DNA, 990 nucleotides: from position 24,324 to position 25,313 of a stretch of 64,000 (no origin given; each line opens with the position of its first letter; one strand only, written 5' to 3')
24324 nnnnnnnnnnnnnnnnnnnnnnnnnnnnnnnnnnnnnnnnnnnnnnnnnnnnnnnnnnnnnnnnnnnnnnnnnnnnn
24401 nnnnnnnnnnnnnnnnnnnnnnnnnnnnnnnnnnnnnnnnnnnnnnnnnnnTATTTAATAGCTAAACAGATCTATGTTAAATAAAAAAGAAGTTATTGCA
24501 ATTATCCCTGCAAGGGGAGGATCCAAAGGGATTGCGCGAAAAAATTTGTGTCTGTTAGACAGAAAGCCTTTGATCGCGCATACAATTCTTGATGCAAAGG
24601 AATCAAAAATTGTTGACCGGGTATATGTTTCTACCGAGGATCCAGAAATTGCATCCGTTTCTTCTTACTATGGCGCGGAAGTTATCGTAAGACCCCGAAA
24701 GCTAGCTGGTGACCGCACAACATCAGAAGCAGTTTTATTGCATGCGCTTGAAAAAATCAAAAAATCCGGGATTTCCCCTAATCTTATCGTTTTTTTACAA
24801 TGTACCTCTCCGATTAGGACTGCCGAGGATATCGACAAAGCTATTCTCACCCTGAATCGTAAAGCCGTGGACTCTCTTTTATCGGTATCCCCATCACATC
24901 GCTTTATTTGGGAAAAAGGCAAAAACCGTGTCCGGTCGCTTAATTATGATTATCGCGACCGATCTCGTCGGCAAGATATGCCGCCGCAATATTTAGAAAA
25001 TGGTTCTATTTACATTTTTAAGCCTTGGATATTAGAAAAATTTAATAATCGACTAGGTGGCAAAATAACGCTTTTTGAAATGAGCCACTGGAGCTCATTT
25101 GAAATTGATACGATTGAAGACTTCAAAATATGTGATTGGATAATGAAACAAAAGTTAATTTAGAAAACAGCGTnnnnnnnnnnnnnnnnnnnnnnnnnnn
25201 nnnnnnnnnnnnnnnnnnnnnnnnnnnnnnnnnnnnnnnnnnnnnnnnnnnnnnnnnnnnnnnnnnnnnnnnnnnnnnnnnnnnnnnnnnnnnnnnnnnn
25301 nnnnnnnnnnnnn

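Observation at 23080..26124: Kdn/nonulosonic-acid module: KdsC-family phosphatase + SAF-less NeuB homolog + cytidylyltransferase + CstII-like GT42 transferase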

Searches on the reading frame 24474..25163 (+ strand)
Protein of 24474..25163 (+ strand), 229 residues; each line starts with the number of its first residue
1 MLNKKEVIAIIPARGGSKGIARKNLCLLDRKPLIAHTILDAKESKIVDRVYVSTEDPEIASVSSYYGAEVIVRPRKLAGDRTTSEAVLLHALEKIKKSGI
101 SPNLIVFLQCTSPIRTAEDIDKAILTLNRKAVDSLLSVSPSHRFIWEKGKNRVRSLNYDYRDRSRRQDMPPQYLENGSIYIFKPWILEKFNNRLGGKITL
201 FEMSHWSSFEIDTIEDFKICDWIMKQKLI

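Call 3: search_protein_families(library=pfam, proteins=[window:24474-25163:+], max_evalue=0.01)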
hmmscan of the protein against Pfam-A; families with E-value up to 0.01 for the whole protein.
window:24474-25163:+ (229 aa): 2 families
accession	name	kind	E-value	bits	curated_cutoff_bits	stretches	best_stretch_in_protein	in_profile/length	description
PF02348.25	CTP_transf_3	-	6.3e-23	82.1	22.6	1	8-188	1-171/217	Cytidylyltransferase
PF12804.13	NTP_transf_3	-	0.0021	18.7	27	1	22-77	15-69/160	MobA-like NTP transferase domain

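Call 4: search_protein_families(library=ncbifam, proteins=[window:24474-25163:+], max_evalue=0.01)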
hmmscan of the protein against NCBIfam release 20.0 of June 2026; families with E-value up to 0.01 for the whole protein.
window:24474-25163:+ (229 aa): 7 families
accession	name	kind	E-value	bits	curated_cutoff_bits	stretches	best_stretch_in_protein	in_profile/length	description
TIGR03584.1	PseF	equivalog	2.3e-37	128.8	205.7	1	8-224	1-220/222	pseudaminic acid cytidylyltransferase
NF003952.0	PRK05450.1-5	subfamily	1.5e-14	53.8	193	1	6-130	2-119/250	3-deoxy-manno-octulosonate cytidylyltransferase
NF003950.0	PRK05450.1-3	subfamily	5.4e-14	52.1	234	1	6-131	2-121/248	3-deoxy-manno-octulosonate cytidylyltransferase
NF009905.0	PRK13368.1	subfamily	1.7e-13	50.5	255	1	6-128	2-115/243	3-deoxy-manno-octulosonate cytidylyltransferase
NF003948.0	PRK05450.1-1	equivalog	4.4e-12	45.7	281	1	3-133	2-126/248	3-deoxy-manno-octulosonate cytidylyltransferase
TIGR00466.1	kdsB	equivalog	2.1e-07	30.6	155.2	1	8-121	4-110/241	3-deoxy-manno-octulosonate cytidylyltransferase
TIGR00453.1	ispD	equivalog_domain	0.00094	18.7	181.3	1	9-129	2-119/219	2-C-methyl-D-erythritol 4-phosphate cytidylyltransferase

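Call 8: search_solved_structures(query=window:24474-25163:+, max_evalue=0.001)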
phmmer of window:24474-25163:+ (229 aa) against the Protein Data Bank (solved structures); distinct sequences matched with E-value up to 0.001: 16.
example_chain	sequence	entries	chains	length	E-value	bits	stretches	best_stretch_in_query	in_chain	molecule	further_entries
6ifd_A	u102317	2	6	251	2.3e-33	118.7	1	5-225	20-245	CMP-N-acetylneuraminate Synthetase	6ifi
9t4z_A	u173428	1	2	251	6e-32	114.1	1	6-220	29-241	PpNeuA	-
1eyr_A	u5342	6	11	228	2.1e-25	92.7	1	5-226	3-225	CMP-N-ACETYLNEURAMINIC ACID SYNTHETASE | N-acylneuraminate cytidylyltransferase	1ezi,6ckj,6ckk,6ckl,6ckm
1qwj_A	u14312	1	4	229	2e-24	89.5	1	8-221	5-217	cytidine monophospho-N-acetylneuraminic acid synthetase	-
9ftb_A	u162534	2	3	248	2e-22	82.9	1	8-183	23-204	NeuA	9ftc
4wn4_A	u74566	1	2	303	1.2e-06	31.3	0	89-124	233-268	Pentatricopeptide repeat protein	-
6een_C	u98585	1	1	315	5.7e-05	25.9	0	89-124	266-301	Designer Pentatricopeptide Protein dPPR10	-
1gq9_A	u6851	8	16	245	0.00023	23.9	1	7-79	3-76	3-DEOXY-MANNO-OCTULOSONATE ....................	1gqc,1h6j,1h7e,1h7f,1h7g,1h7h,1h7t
3jtj_A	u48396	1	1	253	0.00035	23.3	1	5-83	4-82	3-deoxy-manno-octulosonate cytidylyltransferase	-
5orm_A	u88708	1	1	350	0.00042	23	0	89-124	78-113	cPPR-Telo1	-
3k8d_A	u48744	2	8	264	0.00048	22.8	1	7-115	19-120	3-deoxy-manno-octulosonate cytidylyltransferase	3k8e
5orq_A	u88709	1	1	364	0.00049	22.8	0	89-124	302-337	cPPR-Telo1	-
3duv_A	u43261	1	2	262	0.00055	22.6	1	9-74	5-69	3-deoxy-manno-octulosonate cytidylyltransferase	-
1vh3_A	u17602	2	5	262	0.00055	22.6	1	9-74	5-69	3-deoxy-manno-octulosonate cytidylyltransferase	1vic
1vh1_A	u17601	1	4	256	0.00057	22.6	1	8-116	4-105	3-deoxy-manno-octulosonate cytidylyltransferase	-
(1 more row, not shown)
